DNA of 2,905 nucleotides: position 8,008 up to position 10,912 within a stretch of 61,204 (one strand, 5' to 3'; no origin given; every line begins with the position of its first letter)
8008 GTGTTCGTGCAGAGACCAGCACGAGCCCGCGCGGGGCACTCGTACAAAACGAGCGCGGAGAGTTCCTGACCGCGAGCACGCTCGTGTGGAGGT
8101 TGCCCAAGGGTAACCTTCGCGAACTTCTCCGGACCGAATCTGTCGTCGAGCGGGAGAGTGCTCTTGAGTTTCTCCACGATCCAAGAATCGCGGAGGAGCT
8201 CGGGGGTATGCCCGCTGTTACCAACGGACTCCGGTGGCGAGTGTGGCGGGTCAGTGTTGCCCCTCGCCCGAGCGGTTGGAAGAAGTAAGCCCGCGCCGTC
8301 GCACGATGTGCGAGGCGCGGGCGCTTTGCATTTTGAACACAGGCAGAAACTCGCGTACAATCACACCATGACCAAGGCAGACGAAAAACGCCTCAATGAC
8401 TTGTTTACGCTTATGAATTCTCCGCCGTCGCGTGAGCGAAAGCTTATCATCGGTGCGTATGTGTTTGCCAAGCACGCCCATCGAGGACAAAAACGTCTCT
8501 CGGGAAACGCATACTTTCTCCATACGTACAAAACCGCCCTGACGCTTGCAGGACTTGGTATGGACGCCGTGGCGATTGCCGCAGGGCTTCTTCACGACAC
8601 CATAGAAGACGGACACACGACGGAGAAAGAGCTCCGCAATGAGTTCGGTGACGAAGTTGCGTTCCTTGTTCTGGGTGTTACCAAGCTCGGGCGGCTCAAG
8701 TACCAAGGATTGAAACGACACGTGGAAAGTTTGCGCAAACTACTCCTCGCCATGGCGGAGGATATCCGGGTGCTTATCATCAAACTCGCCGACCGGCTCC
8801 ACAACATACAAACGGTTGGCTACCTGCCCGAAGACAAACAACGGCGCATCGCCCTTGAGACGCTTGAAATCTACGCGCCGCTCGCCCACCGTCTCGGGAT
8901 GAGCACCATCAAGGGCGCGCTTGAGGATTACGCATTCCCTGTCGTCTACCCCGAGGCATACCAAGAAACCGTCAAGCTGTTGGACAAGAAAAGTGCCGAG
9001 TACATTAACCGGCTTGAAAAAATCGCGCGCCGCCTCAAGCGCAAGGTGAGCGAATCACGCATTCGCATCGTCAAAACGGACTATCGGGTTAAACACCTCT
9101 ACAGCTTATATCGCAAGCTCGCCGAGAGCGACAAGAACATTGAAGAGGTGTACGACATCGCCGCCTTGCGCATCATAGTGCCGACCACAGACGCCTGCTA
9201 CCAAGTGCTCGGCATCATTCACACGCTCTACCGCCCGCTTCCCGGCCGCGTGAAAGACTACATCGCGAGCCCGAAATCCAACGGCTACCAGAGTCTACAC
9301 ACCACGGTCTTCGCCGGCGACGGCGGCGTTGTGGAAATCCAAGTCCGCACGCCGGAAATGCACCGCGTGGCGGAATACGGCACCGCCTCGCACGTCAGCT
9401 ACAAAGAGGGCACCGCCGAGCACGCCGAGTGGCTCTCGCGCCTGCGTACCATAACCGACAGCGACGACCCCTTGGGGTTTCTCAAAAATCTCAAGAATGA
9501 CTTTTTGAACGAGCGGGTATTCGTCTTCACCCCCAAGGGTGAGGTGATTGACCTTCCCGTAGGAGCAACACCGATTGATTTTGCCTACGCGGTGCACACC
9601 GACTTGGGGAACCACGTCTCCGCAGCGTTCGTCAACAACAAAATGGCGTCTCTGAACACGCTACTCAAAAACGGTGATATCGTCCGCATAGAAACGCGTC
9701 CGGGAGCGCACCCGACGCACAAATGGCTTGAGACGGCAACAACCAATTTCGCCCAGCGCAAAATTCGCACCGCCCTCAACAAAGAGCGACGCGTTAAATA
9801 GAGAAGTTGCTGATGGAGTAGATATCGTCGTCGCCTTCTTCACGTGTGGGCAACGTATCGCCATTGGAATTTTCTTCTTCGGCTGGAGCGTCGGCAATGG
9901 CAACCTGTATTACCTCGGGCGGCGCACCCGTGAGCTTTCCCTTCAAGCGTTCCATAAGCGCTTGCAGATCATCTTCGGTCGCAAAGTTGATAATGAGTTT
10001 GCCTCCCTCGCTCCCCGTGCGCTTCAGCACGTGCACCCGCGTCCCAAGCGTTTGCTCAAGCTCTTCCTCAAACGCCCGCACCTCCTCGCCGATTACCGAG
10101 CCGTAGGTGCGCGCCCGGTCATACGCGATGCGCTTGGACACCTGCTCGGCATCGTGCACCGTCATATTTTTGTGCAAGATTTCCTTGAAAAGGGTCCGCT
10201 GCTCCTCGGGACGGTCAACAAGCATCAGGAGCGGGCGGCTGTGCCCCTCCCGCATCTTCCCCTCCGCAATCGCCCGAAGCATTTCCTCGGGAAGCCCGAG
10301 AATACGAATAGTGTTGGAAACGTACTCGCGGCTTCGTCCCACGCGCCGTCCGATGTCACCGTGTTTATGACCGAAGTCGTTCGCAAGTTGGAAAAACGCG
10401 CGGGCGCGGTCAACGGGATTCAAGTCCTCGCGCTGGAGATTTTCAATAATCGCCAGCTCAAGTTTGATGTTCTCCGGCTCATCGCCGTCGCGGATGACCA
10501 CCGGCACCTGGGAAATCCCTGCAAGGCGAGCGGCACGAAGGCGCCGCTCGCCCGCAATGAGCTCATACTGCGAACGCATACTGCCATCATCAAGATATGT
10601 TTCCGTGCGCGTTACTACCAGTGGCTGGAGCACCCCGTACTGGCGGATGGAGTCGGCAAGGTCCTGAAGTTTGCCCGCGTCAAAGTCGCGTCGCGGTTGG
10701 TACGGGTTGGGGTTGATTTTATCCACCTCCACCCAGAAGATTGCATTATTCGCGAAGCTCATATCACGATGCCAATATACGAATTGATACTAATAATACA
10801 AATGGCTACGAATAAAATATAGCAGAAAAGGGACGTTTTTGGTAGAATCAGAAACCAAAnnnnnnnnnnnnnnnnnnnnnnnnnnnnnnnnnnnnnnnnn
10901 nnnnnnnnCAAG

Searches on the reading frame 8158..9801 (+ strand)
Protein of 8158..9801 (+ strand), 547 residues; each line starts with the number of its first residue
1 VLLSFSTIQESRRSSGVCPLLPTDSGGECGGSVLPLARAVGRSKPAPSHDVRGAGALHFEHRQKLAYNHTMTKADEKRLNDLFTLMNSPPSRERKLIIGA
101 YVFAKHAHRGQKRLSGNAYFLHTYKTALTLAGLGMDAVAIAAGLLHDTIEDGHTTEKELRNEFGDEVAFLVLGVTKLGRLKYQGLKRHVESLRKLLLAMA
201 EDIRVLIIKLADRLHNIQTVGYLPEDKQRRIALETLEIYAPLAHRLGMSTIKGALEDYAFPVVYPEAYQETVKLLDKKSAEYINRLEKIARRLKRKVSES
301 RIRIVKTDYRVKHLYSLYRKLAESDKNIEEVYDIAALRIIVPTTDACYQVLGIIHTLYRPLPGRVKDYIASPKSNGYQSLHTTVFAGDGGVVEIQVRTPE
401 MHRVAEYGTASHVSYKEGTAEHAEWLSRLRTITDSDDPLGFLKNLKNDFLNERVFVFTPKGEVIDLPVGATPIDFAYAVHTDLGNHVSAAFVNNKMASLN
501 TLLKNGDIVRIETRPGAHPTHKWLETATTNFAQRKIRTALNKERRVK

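Call 71: search_protein_families(library=pfam, proteins=[window:8158-9801:+])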
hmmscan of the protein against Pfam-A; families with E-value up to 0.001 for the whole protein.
window:8158-9801:+ (547 aa): 4 families
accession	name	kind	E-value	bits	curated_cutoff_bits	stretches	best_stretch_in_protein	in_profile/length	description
PF13328.12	HD_4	-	3.2e-46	157.4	27.2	1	100-248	1-155/156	HD domain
PF04607.23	RelA_SpoT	-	4.6e-39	133.6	27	1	310-418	2-111/113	Region found in RelA / SpoT proteins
PF02824.27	TGS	-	3.5e-20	72.2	22.2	1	454-511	1-58/60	TGS domain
PF01966.28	HD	-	3.8e-09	37.3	22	1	120-216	2-115/116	HD domain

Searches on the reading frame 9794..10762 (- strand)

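Call 71: search_protein_families(library=pfam, proteins=[window:9794-10762:-])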
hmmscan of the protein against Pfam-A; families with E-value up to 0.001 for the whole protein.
window:9794-10762:- (322 aa): 3 families
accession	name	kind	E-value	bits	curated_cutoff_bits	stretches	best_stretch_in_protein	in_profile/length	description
PF02195.25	ParB_N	-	6.5e-28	97.1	26.3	1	11-110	6-95/95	ParB N-terminal domain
PF17762.8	HTH_ParB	-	3.4e-26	91.8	22.6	1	112-212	1-100/102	ParB HTH domain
PF23552.2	ParB_C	-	2.2e-08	33.9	23.8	1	227-274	4-50/50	ParB dimerisation domain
